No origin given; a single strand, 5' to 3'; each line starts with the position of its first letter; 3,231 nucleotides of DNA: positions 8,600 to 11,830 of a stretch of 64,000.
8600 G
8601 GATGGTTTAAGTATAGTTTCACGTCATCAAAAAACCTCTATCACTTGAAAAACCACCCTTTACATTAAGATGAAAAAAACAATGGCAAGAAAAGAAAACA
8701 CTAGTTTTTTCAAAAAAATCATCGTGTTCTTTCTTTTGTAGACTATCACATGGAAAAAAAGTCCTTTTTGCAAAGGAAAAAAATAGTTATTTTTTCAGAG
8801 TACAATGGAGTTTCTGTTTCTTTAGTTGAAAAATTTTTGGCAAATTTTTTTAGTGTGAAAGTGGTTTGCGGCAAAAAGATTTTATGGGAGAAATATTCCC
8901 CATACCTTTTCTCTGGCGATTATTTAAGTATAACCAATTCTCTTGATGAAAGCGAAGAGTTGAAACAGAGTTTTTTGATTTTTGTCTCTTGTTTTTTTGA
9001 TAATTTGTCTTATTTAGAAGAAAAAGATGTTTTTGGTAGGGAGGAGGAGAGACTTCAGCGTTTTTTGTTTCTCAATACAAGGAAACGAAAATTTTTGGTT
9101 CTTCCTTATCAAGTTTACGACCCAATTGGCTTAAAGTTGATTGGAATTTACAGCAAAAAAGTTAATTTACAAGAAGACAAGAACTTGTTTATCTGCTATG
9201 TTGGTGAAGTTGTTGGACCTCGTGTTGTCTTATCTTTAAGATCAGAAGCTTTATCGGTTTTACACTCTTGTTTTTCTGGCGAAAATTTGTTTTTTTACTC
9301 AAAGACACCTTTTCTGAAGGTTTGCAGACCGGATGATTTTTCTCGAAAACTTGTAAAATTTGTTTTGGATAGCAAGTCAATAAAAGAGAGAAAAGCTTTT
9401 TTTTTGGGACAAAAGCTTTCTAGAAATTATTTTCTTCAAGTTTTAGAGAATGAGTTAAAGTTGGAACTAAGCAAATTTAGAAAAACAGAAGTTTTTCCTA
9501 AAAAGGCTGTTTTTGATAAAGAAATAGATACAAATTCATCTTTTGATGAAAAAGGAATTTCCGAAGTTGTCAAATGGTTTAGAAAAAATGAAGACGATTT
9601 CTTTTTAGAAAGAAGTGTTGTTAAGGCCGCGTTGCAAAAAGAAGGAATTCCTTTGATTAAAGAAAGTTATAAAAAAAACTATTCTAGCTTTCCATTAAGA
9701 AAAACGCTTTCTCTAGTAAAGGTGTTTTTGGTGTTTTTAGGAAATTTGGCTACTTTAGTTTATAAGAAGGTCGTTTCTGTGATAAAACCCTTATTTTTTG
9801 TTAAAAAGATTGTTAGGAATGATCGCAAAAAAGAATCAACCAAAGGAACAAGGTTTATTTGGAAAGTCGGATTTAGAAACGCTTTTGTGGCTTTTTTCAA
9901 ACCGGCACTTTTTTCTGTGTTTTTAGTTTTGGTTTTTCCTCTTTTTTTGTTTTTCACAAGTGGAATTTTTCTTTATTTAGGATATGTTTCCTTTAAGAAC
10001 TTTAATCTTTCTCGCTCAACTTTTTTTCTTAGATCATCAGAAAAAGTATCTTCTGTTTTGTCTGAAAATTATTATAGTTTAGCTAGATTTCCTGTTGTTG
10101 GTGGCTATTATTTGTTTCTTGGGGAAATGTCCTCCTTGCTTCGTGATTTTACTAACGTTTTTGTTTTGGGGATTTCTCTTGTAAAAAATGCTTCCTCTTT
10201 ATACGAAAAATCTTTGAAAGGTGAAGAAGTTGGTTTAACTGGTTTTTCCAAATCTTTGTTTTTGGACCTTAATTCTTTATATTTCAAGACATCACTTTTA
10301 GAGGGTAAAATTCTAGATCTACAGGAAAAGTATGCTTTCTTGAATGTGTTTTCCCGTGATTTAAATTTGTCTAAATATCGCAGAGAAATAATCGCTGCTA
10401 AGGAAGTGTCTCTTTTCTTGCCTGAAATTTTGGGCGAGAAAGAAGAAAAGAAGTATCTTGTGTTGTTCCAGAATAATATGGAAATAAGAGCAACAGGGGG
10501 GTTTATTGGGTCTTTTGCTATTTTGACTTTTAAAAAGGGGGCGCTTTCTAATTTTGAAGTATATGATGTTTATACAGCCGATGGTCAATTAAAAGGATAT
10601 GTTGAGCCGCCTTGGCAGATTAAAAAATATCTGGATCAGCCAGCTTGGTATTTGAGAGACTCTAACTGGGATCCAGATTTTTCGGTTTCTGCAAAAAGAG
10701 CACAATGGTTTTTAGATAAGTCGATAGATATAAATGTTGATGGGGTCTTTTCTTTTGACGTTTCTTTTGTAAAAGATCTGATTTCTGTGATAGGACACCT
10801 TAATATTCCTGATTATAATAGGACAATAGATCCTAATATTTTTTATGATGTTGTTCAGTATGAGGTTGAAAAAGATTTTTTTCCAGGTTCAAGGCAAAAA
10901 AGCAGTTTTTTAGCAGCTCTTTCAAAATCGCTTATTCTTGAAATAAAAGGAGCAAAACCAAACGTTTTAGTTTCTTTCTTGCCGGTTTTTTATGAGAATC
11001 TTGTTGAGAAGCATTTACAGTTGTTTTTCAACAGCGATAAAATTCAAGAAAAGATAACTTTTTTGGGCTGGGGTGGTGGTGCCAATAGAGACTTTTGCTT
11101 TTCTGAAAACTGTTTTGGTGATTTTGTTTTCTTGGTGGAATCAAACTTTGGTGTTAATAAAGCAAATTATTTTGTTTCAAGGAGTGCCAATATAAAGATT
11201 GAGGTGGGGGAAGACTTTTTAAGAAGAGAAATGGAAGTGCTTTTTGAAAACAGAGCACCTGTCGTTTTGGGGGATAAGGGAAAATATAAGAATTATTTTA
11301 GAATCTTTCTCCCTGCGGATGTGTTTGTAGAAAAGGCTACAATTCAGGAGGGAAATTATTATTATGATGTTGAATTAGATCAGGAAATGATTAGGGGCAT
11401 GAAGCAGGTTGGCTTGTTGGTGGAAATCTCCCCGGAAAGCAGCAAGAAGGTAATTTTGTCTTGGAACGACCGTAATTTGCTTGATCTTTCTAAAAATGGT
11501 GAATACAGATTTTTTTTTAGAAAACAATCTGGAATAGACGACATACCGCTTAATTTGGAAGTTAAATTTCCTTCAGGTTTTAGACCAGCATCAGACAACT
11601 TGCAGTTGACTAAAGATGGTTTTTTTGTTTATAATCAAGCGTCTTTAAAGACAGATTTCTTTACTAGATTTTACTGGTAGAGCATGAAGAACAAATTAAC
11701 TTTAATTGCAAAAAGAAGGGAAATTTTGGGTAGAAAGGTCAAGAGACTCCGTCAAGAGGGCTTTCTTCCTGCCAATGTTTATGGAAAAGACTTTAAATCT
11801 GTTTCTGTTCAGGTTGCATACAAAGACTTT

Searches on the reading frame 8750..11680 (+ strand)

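Call 100: search_protein_families(library=pfam, proteins=[window:8750-11680:+], max_evalue=0.00001)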
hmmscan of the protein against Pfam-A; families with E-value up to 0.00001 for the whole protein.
window:8750-11680:+ (976 aa): 1 family
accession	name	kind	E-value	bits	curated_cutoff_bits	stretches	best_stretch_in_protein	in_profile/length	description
PF13196.11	DUF4012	-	9.4e-26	91.5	28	1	565-703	2-140/144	Protein of unknown function (DUF4012)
